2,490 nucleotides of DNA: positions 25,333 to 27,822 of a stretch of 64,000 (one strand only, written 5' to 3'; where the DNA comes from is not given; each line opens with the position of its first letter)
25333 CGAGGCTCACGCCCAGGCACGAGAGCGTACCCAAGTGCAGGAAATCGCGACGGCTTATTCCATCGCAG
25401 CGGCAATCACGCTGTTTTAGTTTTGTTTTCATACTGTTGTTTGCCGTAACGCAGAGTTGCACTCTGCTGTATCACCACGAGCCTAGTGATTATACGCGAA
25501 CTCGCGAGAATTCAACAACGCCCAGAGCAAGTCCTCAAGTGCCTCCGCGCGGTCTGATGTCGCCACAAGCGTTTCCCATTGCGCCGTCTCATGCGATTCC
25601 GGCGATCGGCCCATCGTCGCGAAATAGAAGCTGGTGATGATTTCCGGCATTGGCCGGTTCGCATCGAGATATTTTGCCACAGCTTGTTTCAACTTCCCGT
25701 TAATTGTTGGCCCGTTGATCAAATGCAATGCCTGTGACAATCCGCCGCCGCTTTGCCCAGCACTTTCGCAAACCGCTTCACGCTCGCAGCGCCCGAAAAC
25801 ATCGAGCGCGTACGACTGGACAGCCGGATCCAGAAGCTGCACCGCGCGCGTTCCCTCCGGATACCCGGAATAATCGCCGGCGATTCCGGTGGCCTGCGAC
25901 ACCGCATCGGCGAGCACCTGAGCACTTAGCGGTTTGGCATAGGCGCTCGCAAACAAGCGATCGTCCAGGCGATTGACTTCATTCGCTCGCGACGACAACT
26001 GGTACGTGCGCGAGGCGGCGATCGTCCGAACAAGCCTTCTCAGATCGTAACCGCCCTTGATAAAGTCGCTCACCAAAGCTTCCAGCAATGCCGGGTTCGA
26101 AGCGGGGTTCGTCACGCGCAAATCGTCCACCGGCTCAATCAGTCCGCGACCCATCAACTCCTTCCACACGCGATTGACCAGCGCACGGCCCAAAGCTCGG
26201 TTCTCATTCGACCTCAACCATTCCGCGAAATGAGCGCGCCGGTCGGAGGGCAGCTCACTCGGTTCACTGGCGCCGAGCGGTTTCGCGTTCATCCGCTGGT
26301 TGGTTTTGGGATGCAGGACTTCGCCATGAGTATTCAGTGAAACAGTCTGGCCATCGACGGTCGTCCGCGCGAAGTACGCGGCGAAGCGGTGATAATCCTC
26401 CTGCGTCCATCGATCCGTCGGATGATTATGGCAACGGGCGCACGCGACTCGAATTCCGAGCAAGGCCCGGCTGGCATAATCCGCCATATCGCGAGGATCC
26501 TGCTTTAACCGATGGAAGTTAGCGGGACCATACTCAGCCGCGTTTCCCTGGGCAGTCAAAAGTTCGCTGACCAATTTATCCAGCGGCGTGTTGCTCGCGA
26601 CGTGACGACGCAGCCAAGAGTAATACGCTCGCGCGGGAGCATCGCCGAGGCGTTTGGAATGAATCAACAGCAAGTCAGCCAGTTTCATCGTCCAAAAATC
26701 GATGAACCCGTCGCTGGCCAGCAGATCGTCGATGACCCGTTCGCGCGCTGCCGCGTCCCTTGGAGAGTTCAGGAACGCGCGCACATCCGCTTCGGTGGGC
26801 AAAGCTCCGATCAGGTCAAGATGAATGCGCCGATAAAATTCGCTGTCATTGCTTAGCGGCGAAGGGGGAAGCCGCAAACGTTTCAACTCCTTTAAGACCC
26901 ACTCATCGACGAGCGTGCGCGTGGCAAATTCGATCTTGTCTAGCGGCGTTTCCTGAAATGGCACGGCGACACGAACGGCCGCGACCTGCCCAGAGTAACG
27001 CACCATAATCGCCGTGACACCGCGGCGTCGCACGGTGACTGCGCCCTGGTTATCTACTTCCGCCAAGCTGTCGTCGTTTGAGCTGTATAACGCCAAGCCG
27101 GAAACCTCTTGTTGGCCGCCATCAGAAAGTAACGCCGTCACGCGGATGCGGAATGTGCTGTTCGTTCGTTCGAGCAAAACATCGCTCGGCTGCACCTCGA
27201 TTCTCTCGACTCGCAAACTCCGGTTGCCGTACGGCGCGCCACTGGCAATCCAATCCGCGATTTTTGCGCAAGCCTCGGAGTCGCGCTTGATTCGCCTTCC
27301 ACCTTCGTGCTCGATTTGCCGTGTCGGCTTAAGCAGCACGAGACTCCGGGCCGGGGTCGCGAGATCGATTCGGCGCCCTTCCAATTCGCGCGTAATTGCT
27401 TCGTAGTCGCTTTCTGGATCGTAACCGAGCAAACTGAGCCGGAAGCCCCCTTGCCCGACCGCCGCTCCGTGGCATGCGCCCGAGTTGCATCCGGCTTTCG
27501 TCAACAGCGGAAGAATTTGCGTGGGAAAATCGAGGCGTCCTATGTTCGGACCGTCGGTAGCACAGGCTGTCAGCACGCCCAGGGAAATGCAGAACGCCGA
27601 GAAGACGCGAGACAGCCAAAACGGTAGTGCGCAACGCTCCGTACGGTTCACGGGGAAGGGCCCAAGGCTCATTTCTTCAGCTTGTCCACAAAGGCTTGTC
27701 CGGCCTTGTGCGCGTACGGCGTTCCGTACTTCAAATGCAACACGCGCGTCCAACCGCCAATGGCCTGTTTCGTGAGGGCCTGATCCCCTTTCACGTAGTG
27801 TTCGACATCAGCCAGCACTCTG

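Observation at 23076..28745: Translationally coupled four-gene secreted module: Trx-fold-like protein -> BIG2-DUF1549/DUF1553 -> DUF1501 -> WD40 propeller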

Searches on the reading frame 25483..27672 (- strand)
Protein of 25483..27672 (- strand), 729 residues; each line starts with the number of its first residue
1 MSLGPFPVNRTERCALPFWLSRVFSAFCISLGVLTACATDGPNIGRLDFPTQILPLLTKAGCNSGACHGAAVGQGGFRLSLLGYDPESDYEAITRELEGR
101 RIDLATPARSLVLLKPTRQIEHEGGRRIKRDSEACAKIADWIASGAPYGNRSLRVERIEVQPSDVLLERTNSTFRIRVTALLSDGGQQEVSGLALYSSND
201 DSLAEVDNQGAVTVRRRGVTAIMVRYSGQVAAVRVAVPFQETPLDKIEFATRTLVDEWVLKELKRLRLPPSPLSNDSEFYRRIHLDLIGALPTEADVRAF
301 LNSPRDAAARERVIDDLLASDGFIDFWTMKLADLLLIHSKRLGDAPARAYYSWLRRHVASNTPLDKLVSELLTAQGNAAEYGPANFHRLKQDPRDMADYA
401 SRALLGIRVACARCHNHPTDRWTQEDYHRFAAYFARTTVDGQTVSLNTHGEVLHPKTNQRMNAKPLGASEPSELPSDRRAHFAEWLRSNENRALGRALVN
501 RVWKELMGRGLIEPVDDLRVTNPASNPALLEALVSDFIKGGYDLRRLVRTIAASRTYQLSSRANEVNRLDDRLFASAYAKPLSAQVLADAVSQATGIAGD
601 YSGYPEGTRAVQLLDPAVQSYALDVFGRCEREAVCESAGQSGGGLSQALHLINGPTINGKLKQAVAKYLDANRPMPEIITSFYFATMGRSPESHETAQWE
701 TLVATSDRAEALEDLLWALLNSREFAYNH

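Call 3: search_protein_families(library=pfam, proteins=[window:25483-27672:-], max_evalue=0.01)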
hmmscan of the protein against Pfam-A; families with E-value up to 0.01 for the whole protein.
window:25483-27672:- (729 aa): 2 families
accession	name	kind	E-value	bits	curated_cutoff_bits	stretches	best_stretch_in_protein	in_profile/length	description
PF07583.16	PSCyt2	-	8.5e-42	143.9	29.8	1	255-437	2-207/209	Protein of unknown function (DUF1549)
PF07587.16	PSD1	-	1.3e-37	129.9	28.5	1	478-701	1-242/244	Protein of unknown function (DUF1553)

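Call 5: search_protein_families(library=ncbifam, proteins=[window:25483-27672:-], max_evalue=1)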
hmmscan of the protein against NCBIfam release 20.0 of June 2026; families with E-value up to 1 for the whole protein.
window:25483-27672:- (729 aa): 0 families

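Call 18: search_solved_structures(query=window:25483-27672:-, max_evalue=1)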
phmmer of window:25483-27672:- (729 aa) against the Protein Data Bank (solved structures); distinct sequences matched with E-value up to 1: 2.
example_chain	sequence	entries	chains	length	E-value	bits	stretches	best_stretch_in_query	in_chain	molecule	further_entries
9pt5_A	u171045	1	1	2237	1.3e-07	33.5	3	155-227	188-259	Teneurin-like protein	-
9ifo_A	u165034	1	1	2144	1.3e-07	33.5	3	156-228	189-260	Teneurin-Like Protein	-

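Call 50: find_homologous_proteins(query=window:25483-27672:-, max_evalue=1e-30)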
Query window:25483-27672:- (729 aa): 2936 proteins with E <= 1e-30 among 8000 candidates; the best 120 are listed.
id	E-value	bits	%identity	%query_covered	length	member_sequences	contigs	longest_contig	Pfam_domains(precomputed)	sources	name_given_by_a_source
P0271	0.0e+0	1654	100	100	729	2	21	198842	PF07587.17,PF07583.17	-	-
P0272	0.0e+0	1118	71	96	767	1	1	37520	PF07587.17,PF07583.17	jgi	jgi:hypothetical protein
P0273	0.0e+0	1118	71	95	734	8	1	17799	PF07587.17,PF07583.17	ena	-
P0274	3.9e-277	939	59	96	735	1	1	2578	PF07587.17,PF07583.17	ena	-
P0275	1.3e-275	934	60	94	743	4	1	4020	PF07587.17,PF13946.12,PF07583.17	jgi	-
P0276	3.1e-275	933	59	95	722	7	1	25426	PF07587.17,PF07583.17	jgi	jgi:hypothetical protein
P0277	1.2e-274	931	59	97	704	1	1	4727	PF07587.17,PF13946.12,PF07583.17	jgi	-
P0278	2.1e-273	927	56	100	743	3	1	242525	PF07587.17,PF07583.17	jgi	jgi:uncharacterized protein DUF1553/uncharacterized protein DUF1549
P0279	2.2e-272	924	59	94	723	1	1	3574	PF07587.17,PF07583.17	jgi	jgi:hypothetical protein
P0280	1.4e-271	921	58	99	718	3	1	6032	PF07587.17,PF02368.25,PF07583.17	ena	-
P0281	1.7e-271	921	59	94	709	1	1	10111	PF07587.17,PF07583.17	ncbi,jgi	-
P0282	1.8e-270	917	59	97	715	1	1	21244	PF07587.17,PF07583.17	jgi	jgi:hypothetical protein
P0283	1.3e-269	914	59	95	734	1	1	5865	PF07587.17,PF07583.17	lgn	-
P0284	1.8e-269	914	60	95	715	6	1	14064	PF07587.17,PF07583.17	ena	-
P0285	6.5e-268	909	58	97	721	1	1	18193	PF07587.17,PF07583.17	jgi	jgi:hypothetical protein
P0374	1.0e-237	809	54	96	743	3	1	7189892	PF07587.17,PF07583.17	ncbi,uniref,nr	ncbi:DUF1549 and DUF1553 domain-containing protein [Humisphaera borealis]|uniref:DUF1553 domain-cont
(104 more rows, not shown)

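Call 52: find_encoding_contigs(protein=P0374, flank=8000, max_places=2)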
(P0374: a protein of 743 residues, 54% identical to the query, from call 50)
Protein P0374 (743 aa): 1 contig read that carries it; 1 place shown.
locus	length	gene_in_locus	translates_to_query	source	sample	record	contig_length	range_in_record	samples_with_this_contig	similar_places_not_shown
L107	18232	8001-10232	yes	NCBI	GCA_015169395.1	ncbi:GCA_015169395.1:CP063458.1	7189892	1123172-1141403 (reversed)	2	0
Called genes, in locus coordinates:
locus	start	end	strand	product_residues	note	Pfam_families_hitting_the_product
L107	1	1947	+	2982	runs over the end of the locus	PF12951:PATR (weak)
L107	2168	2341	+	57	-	-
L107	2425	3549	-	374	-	PF04055:Radical_SAM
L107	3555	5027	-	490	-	PF00202:Aminotran_3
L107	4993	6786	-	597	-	PF00248:Aldo_ket_red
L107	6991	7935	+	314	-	-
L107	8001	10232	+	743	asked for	PF07583:PSCyt2, PF07587:PSD1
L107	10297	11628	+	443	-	PF07394:DUF1501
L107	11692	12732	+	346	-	PF25174:Beta-prop_THOC3, PF25175:Beta-prop_WDR5, PF23389:Beta-prop_WDR19_1st, PF24807:WD40_CDC20-Fz, PF23414:Beta-prop_EML_2, PF25175:Beta-prop_WDR5, PF23381:Beta-prop_IFT122_1st, PF25168:Beta-prop_WDR36-Utp21_2nd, +40 more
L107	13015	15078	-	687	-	-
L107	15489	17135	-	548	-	PF03629:SASA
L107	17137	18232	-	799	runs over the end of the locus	PF19805:DUF6288, PF13646:HEAT_2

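Call 66: predict_structure(alignment_id=A4)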
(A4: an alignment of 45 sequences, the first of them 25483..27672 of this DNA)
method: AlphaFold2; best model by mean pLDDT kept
length: 729 residues; sequences in the alignment: 45
mean_pLDDT: 78.1   pTM: 0.80
mean pLDDT of the five models: 78.1, 77.5, 77.5, 77.4, 74.7
residues with pLDDT >= 90: 263; 70-90: 277; 50-70: 87; < 50: 102
segments of 3 or more residues with pLDDT < 50: 1-15, 17-21, 30-44, 64-75, 81-83, 116-125, 414-419, 509-513, 571-577, 632-649
pLDDT, mean of each block of 10 residues (from residue 1): 39 44 50 39 60 76 43 52 63 61 77 52 52 84 87 81 92 95 89 81 84 89 77 87 81 91 88 88 92 95 92 97 94 77 86 96 96 95 91 88 79 47 78 95 92 85 86 91 91 89 73 49 76 95 97 90 66 47 82 91 90 78 66 42 44 72 90 91 92 92 90 90 65
secondary structure, 60 per line:
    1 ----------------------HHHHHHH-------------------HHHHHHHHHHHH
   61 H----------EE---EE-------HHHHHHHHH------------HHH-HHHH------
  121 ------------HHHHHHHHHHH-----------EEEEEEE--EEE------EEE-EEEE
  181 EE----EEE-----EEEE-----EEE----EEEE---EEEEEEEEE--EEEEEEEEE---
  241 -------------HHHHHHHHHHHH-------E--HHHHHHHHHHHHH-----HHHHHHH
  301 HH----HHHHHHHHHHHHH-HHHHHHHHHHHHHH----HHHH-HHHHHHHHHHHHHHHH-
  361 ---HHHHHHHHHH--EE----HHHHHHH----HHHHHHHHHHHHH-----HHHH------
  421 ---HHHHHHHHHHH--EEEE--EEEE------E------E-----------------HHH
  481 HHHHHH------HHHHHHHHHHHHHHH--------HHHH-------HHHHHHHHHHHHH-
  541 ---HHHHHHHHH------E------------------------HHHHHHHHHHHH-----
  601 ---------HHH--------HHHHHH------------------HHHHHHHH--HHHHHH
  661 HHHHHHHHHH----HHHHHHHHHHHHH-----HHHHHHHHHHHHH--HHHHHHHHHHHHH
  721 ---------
elements in order (helices of 4 or more, strands of 3 or more residues): H23-29 H49-61 H86-94 H111-114 H133-143 E155-161 E164-166 E173-175 E177-182 E187-189 E195-198 E204-206 E211-214 E218-226 E229-237 H254-265 H276-288 H294-302 H307-319 H321-334 H339-342 H344-359 H364-373 H382-388 H393-405 H411-414 H424-434 E437-440 E443-446 H478-486 H493-507 H516-519 H527-539 H544-552 H584-595 H621-626 H645-652 H655-670 H675-687 H693-705 H708-720

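Call 69: fold_search(model_id=the predicted structure, library=pdb)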
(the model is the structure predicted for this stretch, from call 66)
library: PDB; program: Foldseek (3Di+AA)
matches with E <= 10: 559; with E <= 0.001: 3
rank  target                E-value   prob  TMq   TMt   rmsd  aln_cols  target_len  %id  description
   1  8gyr_A                1.8e-04  1.00  0.11  0.43   1.2        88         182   19  Crystal structure of a variable region segment of Leptospira host-interacting outer surface protein, LigA (released 2023-06-28)
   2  8gyr_B                2.9e-04  1.00  0.11  0.43   1.2        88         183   18  Crystal structure of a variable region segment of Leptospira host-interacting outer surface protein, LigA (released 2023-06-28)
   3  2mog_MODEL_1_A        8.7e-04  1.00  0.11  0.74   2.2        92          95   21  Solution structure of the terminal Ig-like domain from Leptospira interrogans LigB (released 2014-08-13)
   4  9hcj_10               1.1e-03  1.00  0.11  0.04   8.1       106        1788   17  D. discoideum nuclear pore complex (released 2024-12-25)
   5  8zdk_6                1.8e-03  1.00  0.11  0.21   2.0        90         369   23  Cryo-EM structure of Mycobacteriophage Douge genome-packed vertex (gp8 and gp113) (released 2025-07-16)
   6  7quz_DDD              2.2e-03  1.00  0.11  0.39   8.1       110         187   14  Crystal structure of the SeMet octameric C-terminal Big_2-CBM56 domains from Paenibacillus illinoisensis (Bacillus c (released 2023-02-01)
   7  8zdk_1                2.4e-03  1.00  0.11  0.21   1.9        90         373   23  Cryo-EM structure of Mycobacteriophage Douge genome-packed vertex (gp8 and gp113) (released 2025-07-16)
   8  7r3t_B                2.6e-03  1.00  0.10  0.38   8.3       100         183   16  Crystal structure of the Dimeric C-terminal Big_2-CBM56 domains from Paenibacillus illinoisensis (Bacillus circulans I (released 2023-02-22)
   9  7quz_AAA              4.1e-03  1.00  0.10  0.38   8.3       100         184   16  Crystal structure of the SeMet octameric C-terminal Big_2-CBM56 domains from Paenibacillus illinoisensis (Bacillus c (released 2023-02-01)
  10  7quz_BBB              4.8e-03  1.00  0.11  0.40   8.2       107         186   15  Crystal structure of the SeMet octameric C-terminal Big_2-CBM56 domains from Paenibacillus illinoisensis (Bacillus c (released 2023-02-01)
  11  8zdm_1                5.3e-03  1.00  0.10  0.20   2.9        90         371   23  Cryo-EM structure of Mycobacteriophage Douge genome-free vertex (gp8) (released 2025-07-16)
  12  8zdh_B                5.5e-03  1.00  0.11  0.20   2.2        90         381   22  Cryo-EM structure of Mycobacteriophage Douge genome-packed capsid (gp8 and gp113) (released 2025-06-25)
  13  8zdm_2                5.5e-03  1.00  0.11  0.20   2.1        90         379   23  Cryo-EM structure of Mycobacteriophage Douge genome-free vertex (gp8) (released 2025-07-16)
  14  8zdj_S                9.0e-03  1.00  0.11  0.25   4.3       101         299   19  Cryo-EM structure of Mycobacteriophage Douge genome-packed connector (gp5, gp9, gp10, gp12 and gp13) (released 2025-06-25)
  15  8zdh_A                1.2e-02  1.00  0.11  0.21   2.1        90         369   23  Cryo-EM structure of Mycobacteriophage Douge genome-packed capsid (gp8 and gp113) (released 2025-06-25)
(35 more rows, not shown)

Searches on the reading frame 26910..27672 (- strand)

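Call 6: search_protein_families(library=pfam, proteins=[window:26910-27672:-], max_evalue=10)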
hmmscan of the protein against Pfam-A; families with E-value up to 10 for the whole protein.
window:26910-27672:- (254 aa): 1 family
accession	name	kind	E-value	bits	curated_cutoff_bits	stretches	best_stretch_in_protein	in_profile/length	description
PF02368.24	Big_2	-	0.009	16.4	22.8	1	156-223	3-65/79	Bacterial Ig-like domain (group 2)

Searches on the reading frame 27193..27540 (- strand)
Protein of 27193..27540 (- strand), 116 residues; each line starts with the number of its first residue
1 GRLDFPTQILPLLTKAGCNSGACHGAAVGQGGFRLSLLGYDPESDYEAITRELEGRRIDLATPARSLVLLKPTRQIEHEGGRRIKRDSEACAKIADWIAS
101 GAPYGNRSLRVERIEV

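Call 41: search_protein_families(library=pfam, proteins=[window:27193-27540:-], max_evalue=1)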
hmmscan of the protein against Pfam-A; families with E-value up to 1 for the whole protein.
window:27193-27540:- (116 aa): 1 family
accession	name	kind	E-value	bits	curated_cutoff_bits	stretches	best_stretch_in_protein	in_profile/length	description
PF07635.16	PSCyt1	-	0.11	13.6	22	1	22-39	3-20/59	Planctomycete cytochrome C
